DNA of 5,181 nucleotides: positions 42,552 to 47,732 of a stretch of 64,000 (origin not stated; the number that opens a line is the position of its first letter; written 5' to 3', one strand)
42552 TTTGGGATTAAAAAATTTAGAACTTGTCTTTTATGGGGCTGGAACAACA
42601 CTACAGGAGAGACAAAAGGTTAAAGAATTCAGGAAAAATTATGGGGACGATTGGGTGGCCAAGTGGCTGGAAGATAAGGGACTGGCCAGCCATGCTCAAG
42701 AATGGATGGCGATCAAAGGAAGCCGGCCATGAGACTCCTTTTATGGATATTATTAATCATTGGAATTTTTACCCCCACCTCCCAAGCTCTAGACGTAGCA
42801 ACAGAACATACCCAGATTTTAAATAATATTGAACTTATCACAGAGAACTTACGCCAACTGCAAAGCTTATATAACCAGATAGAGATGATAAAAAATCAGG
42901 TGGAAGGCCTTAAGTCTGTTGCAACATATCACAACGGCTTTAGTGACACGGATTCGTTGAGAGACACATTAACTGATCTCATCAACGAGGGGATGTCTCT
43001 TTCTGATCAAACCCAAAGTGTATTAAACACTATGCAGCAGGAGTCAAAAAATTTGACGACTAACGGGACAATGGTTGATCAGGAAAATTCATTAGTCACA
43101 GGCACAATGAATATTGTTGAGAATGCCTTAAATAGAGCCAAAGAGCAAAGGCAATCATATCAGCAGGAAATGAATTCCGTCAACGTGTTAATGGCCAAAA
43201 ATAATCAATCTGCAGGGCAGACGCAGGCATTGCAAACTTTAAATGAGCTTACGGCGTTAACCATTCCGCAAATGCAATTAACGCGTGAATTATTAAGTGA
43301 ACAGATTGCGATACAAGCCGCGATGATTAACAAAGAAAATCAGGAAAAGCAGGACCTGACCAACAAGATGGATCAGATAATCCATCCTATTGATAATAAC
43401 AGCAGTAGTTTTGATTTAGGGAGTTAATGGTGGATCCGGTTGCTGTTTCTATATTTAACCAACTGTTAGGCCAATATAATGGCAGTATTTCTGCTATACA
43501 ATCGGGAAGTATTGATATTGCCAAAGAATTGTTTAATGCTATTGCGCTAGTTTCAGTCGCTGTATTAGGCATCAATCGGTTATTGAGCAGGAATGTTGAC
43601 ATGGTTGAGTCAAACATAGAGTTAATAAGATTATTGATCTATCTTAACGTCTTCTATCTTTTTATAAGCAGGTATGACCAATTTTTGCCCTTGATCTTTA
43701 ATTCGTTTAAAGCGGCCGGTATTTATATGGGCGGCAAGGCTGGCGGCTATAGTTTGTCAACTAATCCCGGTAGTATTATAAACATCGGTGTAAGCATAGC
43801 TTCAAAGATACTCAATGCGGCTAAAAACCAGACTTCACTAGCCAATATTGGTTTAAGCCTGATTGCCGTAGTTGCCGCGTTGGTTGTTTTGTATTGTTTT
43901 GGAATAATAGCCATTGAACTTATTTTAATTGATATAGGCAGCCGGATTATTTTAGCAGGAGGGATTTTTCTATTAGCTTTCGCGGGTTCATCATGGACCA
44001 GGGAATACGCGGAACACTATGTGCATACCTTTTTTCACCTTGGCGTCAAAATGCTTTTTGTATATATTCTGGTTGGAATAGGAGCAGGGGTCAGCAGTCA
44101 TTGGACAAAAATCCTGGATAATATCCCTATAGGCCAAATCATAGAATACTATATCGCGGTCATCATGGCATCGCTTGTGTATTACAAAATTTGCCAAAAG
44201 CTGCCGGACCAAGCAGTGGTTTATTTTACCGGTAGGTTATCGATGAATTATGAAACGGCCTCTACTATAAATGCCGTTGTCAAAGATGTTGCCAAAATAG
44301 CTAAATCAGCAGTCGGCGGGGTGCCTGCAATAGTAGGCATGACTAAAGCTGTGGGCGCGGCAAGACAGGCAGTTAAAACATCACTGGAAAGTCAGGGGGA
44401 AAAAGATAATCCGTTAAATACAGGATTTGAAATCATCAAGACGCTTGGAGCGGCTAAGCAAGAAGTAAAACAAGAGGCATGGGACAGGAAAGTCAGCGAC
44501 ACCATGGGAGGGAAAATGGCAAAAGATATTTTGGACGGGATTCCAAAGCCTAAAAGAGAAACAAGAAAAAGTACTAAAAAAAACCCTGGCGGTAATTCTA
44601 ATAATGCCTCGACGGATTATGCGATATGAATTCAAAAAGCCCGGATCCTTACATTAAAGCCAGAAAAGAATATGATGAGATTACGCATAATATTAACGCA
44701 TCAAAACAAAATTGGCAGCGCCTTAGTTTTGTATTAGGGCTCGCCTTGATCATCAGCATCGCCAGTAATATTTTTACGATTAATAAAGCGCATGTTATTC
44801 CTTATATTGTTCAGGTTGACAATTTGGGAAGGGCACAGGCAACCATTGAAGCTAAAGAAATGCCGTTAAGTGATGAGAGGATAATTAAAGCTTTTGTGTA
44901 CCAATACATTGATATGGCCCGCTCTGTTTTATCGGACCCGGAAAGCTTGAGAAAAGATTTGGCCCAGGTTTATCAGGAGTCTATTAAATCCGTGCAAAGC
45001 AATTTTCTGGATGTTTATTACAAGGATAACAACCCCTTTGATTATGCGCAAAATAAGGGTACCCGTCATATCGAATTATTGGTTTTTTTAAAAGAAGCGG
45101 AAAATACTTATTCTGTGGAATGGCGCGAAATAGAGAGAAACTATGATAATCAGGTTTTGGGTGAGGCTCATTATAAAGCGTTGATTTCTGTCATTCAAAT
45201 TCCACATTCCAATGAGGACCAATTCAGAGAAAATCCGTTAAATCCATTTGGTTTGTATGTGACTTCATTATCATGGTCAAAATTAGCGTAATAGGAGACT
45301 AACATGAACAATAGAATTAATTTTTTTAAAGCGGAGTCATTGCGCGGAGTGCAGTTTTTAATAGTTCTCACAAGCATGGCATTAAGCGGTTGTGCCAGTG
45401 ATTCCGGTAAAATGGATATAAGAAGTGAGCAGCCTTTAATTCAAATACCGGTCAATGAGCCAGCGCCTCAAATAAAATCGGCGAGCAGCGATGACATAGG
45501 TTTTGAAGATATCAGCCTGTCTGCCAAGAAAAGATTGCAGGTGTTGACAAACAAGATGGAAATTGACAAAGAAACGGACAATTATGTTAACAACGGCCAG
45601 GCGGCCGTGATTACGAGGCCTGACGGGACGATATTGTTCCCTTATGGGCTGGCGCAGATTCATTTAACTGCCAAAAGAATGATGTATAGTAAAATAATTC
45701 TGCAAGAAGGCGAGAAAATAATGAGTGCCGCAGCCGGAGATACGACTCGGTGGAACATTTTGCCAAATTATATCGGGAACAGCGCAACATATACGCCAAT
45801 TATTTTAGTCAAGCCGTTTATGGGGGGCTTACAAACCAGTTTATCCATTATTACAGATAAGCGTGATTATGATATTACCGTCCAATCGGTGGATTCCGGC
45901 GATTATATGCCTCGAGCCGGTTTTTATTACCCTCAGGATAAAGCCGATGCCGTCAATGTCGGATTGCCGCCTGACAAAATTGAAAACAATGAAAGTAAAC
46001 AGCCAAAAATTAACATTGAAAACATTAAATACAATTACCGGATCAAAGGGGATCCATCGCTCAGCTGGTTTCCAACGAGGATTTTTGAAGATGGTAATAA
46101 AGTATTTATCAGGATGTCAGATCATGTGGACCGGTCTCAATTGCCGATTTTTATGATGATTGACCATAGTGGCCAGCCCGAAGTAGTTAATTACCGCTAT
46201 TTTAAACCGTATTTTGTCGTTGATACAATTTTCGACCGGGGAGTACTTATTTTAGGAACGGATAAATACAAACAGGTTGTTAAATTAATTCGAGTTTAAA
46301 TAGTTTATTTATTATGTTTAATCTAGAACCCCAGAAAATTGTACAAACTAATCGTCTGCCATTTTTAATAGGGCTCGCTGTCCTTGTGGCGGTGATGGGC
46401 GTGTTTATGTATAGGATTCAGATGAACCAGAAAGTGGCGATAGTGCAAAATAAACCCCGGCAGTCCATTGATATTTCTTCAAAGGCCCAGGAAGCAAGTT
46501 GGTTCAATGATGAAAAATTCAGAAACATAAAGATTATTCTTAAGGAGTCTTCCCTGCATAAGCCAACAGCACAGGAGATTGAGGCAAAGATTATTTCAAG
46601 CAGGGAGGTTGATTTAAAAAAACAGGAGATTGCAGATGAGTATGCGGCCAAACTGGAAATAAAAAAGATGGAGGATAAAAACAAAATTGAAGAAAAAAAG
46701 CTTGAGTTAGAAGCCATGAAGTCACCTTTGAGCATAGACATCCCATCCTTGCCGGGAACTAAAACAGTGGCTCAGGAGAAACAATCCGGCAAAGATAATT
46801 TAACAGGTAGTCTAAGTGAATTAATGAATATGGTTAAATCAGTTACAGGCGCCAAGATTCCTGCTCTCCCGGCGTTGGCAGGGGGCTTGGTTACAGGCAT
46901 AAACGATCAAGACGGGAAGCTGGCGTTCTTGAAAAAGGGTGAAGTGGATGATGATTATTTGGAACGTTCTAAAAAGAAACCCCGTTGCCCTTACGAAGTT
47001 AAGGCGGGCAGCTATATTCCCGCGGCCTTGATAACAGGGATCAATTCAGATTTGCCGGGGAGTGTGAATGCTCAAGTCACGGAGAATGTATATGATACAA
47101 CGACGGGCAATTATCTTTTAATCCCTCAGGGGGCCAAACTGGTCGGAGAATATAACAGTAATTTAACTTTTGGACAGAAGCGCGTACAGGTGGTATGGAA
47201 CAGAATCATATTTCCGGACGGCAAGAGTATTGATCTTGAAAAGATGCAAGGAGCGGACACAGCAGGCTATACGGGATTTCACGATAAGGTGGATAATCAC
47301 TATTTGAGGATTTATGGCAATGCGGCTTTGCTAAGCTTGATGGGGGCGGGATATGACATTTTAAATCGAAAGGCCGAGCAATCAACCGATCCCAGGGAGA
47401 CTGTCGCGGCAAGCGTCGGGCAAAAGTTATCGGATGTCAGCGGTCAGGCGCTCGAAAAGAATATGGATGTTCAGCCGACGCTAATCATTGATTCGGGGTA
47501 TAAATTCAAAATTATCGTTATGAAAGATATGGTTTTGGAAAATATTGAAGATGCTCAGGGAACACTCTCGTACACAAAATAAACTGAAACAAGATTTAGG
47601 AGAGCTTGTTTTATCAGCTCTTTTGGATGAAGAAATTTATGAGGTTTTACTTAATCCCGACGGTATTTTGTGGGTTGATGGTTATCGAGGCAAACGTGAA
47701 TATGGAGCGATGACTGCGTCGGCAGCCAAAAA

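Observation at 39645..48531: Compact Trb/VirB-type type IV secretion locus with no coupling protein, relaxase or integration/replication genes in reach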

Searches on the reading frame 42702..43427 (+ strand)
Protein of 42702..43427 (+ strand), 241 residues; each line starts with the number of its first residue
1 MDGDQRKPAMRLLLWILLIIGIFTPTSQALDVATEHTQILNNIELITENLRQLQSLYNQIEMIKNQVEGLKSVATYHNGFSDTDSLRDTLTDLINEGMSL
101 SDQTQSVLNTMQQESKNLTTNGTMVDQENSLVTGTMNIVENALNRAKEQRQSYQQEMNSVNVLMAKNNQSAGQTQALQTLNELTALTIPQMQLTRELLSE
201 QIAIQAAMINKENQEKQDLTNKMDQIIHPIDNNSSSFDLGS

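Call 3: search_protein_families(library=pfam, proteins=[window:42702-43427:+], max_evalue=0.01)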
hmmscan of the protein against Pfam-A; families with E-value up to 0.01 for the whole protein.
window:42702-43427:+ (241 aa): 1 family
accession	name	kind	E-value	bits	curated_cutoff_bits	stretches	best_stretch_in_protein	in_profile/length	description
PF16846.10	Cep3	-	0.00046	19.3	22.5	1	22-172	324-478/511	Centromere DNA-binding protein complex CBF3 subunit B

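Call 6: search_protein_families(library=ncbifam, proteins=[window:42702-43427:+], max_evalue=0.01)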
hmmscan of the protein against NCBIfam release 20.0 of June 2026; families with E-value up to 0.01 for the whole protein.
window:42702-43427:+ (241 aa): 6 families
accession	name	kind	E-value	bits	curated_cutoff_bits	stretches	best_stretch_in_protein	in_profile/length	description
TIGR02780.1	TrbJ_Ti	equivalog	2.3e-11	43.6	100.55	1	20-227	22-238/253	P-type conjugative transfer protein TrbJ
NF010416.0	PRK13842.1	subfamily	6.8e-09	35.4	360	1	20-222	22-244/267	conjugal transfer protein TrbJ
NF010448.0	PRK13874.1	subfamily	0.00024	20.3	225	1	39-202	41-205/246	conjugal transfer protein TrbJ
NF002572.0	PRK02224.1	equivalog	0.00037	18.9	1087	1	43-223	474-633/888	DNA double-strand break repair ATPase Rad50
NF045780.1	TrlF_fam_ATP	equivalog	0.0017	17.1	350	1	30-233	505-705/944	TrlF family AAA-like ATPase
TIGR02168.1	SMC_prok_B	equivalog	0.0083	13.9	567.35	1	35-231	670-864/1181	chromosome segregation protein SMC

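Call 74: search_solved_structures(query=window:42729-43427:+, max_evalue=1)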
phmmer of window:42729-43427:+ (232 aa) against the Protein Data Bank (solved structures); distinct sequences matched with E-value up to 1: 6.
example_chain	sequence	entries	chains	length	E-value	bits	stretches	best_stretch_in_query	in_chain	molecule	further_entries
9ht3_A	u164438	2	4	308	0.072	16.3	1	53-159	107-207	Probable C4-dicarboxylate-binding periplasmic protein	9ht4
9dtl_A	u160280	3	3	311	0.075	16.2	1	53-159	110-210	C4-dicarboxylate-binding periplasmic protein | C4-dicarboxylate-binding protein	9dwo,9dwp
5fd9_A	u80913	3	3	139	0.23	14.6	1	29-97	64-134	Vacuolar-sorting protein SNF7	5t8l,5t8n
5fd7_A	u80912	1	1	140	0.26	14.5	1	29-97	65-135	Vacuolar-sorting protein SNF7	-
4wl2_A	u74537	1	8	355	0.5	13.5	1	19-77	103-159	Putative exported choloylglycine hydrolase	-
4e61_A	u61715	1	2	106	0.5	13.5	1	37-95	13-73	Protein BIM1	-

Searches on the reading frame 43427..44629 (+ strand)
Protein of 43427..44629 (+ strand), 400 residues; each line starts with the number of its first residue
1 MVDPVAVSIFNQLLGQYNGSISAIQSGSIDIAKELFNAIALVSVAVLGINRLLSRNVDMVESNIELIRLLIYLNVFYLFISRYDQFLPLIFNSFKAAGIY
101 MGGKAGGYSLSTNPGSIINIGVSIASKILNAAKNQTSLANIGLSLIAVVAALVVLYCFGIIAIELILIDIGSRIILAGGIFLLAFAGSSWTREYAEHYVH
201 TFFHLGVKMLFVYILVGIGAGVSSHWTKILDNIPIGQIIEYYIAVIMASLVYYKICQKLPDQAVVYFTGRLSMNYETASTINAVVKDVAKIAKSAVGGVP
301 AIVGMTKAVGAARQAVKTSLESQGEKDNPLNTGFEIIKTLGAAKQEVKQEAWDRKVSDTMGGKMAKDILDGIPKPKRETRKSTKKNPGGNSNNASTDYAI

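Call 3: search_protein_families(library=pfam, proteins=[window:43427-44629:+], max_evalue=0.01)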
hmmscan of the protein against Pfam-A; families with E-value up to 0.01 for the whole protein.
window:43427-44629:+ (400 aa): 1 family
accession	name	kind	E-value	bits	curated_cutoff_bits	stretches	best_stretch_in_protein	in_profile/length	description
PF04610.19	TrbL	-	2.3e-26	93.4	25.9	1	62-252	20-212/215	TrbL/VirB6 plasmid conjugal transfer protein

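Call 6: search_protein_families(library=ncbifam, proteins=[window:43427-44629:+], max_evalue=0.01)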
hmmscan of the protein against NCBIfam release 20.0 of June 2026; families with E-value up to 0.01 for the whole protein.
window:43427-44629:+ (400 aa): 3 families
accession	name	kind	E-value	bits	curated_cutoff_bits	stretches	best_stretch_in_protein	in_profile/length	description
TIGR02783.1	TrbL_P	equivalog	4.9e-41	141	128.85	1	7-311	4-294/298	P-type conjugative transfer protein TrbL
NF010449.0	PRK13875.1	subfamily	1.3e-11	44.3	442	1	65-333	59-327/443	conjugal transfer protein TrbL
NF010415.0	PRK13841.1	subfamily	3.9e-08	32.8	517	1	19-225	41-237/393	conjugal transfer protein TrbL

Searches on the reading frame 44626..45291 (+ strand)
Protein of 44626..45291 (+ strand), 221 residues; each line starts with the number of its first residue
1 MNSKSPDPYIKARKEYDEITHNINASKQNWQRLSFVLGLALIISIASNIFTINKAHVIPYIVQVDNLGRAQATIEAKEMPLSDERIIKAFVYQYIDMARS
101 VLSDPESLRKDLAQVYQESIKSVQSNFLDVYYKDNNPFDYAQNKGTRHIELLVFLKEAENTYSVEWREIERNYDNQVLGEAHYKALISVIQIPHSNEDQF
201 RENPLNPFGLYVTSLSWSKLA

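Call 3: search_protein_families(library=pfam, proteins=[window:44626-45291:+], max_evalue=0.01)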
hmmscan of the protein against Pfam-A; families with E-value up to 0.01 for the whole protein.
window:44626-45291:+ (221 aa): 1 family
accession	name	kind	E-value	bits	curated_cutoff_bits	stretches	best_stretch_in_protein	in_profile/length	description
PF04335.19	VirB8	-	2e-33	116.5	23.2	1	11-219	1-212/213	VirB8 protein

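Call 6: search_protein_families(library=ncbifam, proteins=[window:44626-45291:+], max_evalue=0.01)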
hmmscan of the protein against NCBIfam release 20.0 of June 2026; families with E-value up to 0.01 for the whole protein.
window:44626-45291:+ (221 aa): 3 families
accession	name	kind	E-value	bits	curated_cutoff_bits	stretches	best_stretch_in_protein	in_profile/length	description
NF010446.0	PRK13872.1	equivalog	1.3e-29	103.4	152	1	6-219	17-224/228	conjugal transfer protein TrbF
NF010462.0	PRK13887.1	subfamily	6.4e-27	94.4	332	1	4-219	29-248/250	conjugal transfer protein TrbF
NF010410.0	PRK13836.1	subfamily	6.8e-26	91.1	369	1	4-218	6-217/220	conjugal transfer protein TrbF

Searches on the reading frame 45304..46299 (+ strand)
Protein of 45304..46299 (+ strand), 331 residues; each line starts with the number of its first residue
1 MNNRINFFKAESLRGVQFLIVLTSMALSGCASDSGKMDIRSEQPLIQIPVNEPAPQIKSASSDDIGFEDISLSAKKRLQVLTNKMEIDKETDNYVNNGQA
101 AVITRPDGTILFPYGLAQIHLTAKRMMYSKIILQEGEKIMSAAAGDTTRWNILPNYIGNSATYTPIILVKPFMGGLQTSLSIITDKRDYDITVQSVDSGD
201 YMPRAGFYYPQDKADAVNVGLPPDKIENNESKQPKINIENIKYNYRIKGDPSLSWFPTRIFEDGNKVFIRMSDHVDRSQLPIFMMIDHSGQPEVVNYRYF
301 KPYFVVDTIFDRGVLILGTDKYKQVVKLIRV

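Call 3: search_protein_families(library=pfam, proteins=[window:45304-46299:+], max_evalue=0.01)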
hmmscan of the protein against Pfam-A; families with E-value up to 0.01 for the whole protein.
window:45304-46299:+ (331 aa): 1 family
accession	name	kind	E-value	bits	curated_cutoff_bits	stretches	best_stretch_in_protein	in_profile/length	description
PF03524.21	CagX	-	6.8e-43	147.2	34.2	1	119-330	14-197/198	Conjugal transfer protein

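Call 6: search_protein_families(library=ncbifam, proteins=[window:45304-46299:+], max_evalue=0.01)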
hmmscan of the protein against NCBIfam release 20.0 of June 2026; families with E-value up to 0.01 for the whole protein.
window:45304-46299:+ (331 aa): 4 families
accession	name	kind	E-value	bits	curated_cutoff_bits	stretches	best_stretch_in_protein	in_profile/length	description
TIGR02775.1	TrbG_Ti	equivalog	9e-48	162.5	180.85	1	109-318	2-206/206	P-type conjugative transfer protein TrbG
NF010460.0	PRK13885.1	subfamily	4.3e-42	143.9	370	1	85-328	48-295/299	conjugal transfer protein TrbG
NF010413.0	PRK13839.1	subfamily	1.2e-37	129.6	388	1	98-330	50-277/279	conjugal transfer protein TrbG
TIGR02781.1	VirB9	equivalog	4.5e-23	82.1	217.7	1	120-319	42-238/248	P-type conjugative transfer protein VirB9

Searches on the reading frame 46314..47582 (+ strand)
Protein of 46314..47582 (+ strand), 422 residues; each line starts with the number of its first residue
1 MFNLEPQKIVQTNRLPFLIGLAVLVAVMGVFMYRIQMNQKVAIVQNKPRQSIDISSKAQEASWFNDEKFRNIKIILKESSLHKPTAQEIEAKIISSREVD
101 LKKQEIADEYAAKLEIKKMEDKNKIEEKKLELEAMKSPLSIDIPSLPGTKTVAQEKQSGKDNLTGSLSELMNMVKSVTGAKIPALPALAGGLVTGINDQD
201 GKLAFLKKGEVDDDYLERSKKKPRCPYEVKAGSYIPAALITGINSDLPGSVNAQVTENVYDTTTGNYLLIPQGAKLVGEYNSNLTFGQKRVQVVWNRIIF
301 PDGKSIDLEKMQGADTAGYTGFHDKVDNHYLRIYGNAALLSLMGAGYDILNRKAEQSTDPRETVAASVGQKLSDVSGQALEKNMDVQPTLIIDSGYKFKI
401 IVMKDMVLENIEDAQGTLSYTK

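Call 3: search_protein_families(library=pfam, proteins=[window:46314-47582:+], max_evalue=0.01)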
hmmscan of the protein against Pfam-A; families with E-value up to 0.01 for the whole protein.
window:46314-47582:+ (422 aa): 1 family
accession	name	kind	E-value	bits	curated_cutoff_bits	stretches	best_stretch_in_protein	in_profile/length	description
PF03743.19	TrbI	-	6.4e-65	219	35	1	229-408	2-188/188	Bacterial conjugation TrbI-like protein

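Call 6: search_protein_families(library=ncbifam, proteins=[window:46314-47582:+], max_evalue=0.01)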
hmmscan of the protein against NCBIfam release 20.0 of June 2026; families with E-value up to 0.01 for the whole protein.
window:46314-47582:+ (422 aa): 6 families
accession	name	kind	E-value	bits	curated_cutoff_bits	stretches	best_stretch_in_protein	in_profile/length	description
NF010405.0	PRK13831.1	subfamily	8e-77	259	386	1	7-410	17-429/433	IncP-type conjugal transfer protein TrbI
NF038091.1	T4SS_VirB10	equivalog_domain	5e-47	160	220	1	224-411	6-194/197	type IV secretion system protein VirB10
NF038092.1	T4SS_ComB10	equivalog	1.6e-32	112.7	300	1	227-409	22-212/225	DNA type IV secretion system protein ComB10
NF010429.0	PRK13855.1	equivalog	2e-20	73.4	374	1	223-411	176-360/377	type IV secretion system protein VirB10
NF041422.1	VirB10_subf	subfamily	6.9e-13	48.9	400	1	226-406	208-393/404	VirB10/TraB/TrbI family type IV secretion system protein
NF033900.0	T4SS_IcmE_DotG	equivalog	4.9e-06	24.9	750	1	221-406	816-1006/1008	type IVB secretion system protein DotG/IcmE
